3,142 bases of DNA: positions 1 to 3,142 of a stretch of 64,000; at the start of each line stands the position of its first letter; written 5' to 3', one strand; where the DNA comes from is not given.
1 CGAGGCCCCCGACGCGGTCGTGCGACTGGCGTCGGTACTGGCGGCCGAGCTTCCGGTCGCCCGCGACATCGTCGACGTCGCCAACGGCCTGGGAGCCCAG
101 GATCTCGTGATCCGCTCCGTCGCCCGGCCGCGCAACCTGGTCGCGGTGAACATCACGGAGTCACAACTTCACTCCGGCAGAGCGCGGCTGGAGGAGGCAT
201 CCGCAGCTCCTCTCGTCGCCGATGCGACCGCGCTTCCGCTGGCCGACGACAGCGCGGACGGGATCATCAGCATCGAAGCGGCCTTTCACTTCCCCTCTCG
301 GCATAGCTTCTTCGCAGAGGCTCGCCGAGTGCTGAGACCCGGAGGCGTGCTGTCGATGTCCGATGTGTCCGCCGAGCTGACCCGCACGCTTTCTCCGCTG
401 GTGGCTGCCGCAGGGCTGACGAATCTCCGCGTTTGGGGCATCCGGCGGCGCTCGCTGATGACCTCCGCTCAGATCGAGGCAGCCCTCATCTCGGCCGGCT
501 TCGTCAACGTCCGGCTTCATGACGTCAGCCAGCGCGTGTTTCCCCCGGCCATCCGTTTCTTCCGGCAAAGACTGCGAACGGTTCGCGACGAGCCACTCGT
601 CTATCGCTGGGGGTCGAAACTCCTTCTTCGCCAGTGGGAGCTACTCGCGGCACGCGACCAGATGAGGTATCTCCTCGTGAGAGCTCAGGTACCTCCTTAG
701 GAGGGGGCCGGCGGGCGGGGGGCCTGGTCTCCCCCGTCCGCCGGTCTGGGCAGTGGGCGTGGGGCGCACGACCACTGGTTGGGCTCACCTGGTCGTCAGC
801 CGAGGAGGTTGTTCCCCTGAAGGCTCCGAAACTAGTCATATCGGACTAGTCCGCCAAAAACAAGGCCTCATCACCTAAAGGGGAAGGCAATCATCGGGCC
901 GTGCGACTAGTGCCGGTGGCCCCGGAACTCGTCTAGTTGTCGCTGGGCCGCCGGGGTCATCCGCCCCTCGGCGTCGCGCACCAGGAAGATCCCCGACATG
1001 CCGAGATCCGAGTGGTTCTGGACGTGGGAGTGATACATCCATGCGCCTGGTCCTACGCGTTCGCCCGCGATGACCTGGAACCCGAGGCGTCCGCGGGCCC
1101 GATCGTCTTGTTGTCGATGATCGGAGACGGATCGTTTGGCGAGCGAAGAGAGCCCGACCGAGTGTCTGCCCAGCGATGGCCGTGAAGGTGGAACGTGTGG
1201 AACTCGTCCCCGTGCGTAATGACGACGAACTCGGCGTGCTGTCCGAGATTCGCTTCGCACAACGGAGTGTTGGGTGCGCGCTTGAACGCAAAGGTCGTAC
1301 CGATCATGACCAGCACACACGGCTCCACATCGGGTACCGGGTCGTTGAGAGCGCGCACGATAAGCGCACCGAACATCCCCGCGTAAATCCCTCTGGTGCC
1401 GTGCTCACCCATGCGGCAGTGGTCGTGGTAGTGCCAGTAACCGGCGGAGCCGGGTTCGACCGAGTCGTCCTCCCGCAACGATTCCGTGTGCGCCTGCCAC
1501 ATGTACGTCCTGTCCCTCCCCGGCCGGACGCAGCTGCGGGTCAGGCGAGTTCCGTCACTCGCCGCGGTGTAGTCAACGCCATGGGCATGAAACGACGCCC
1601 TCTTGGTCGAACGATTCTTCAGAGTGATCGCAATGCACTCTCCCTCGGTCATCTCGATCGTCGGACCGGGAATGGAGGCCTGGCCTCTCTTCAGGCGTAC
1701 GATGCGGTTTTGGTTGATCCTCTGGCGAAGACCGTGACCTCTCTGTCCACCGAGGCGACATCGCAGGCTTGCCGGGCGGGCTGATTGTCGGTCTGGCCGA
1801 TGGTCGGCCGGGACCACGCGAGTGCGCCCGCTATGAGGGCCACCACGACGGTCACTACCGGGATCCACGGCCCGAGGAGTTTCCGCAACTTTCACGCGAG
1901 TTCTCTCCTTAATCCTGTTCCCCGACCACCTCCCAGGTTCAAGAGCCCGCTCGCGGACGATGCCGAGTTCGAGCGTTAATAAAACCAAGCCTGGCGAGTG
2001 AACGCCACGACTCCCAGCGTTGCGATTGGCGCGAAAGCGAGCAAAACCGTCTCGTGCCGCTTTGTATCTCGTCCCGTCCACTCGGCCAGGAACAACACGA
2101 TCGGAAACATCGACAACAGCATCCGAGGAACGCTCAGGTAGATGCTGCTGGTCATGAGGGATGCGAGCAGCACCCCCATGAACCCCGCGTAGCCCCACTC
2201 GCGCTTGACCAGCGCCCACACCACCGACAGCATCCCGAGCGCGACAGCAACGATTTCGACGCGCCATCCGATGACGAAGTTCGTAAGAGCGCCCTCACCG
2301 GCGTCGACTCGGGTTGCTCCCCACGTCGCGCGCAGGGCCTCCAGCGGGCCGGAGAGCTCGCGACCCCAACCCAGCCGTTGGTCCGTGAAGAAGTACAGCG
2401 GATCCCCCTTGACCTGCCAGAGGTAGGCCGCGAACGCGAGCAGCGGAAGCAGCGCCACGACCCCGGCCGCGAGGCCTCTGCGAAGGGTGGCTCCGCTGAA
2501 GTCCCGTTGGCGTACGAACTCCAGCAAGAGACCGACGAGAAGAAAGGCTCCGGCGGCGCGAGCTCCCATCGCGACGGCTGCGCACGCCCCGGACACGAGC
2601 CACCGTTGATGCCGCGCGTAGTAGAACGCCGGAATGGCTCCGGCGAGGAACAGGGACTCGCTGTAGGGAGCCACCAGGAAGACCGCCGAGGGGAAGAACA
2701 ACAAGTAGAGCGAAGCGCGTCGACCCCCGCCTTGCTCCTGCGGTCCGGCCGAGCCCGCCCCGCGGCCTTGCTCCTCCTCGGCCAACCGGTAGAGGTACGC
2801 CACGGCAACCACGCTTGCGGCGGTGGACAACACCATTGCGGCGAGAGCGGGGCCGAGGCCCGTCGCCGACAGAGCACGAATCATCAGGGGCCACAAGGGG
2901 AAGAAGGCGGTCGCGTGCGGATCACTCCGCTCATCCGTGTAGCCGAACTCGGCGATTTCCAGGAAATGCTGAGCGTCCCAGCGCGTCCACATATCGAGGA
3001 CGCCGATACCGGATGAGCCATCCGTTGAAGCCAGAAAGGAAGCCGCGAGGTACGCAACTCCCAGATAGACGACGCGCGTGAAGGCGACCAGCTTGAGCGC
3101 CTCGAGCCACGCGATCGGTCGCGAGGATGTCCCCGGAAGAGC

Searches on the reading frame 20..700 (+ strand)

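Call 30: search_protein_families(library=pfam, max_evalue=0.00001, proteins=[window:20-700:+])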
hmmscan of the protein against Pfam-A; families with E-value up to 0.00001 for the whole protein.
window:20-700:+ (226 aa): 4 families
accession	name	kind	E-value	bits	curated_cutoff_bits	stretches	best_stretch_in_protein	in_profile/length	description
PF08241.18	Methyltransf_11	-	3.5e-16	60.1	21.2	1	19-112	2-94/95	Methyltransferase domain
PF13649.12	Methyltransf_25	-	2.7e-12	47.7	27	1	17-109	1-97/97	Methyltransferase domain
PF13847.12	Methyltransf_31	-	4.5e-08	33.4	27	1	17-121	7-119/145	Methyltransferase domain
PF01209.24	Ubie_methyltran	-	2.9e-07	30.5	20.1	1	15-119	49-157/233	ubiE/COQ5 methyltransferase family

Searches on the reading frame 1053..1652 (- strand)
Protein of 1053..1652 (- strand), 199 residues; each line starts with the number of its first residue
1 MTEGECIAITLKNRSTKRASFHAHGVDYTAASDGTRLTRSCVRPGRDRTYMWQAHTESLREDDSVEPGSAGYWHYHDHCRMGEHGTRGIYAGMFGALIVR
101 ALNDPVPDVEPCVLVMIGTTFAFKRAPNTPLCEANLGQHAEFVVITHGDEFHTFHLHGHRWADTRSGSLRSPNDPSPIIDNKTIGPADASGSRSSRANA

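Call 30: search_protein_families(library=pfam, max_evalue=0.00001, proteins=[window:1053-1652:-])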
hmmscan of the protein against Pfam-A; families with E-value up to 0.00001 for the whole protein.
window:1053-1652:- (199 aa): 2 families
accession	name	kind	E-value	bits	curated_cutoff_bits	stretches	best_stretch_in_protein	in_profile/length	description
PF07731.20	Cu-oxidase_2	-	1.4e-11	44.7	20.4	0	127-172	30-76/137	Multicopper oxidase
PF07732.21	Cu-oxidase_3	-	1.8e-08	34.9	21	1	2-101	32-116/119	Multicopper oxidase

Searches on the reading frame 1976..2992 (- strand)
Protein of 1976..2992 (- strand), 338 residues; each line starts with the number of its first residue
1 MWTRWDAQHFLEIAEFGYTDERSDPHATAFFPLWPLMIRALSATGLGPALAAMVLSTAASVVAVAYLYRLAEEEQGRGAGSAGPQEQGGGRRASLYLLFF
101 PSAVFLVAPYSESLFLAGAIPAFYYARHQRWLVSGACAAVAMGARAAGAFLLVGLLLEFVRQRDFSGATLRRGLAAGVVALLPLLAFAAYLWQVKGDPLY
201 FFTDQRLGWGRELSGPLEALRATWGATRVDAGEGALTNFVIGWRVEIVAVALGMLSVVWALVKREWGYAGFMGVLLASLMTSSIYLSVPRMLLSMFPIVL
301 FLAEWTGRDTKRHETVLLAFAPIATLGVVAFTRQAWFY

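Call 30: search_protein_families(library=pfam, max_evalue=0.00001, proteins=[window:1976-2992:-])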
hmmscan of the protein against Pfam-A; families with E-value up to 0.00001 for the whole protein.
window:1976-2992:- (338 aa): 1 family
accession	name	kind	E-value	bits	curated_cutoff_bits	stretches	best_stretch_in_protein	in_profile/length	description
PF04188.19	Mannosyl_trans2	-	4e-12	46.7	22.4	1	4-148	60-202/443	Mannosyltransferase (PIG-V)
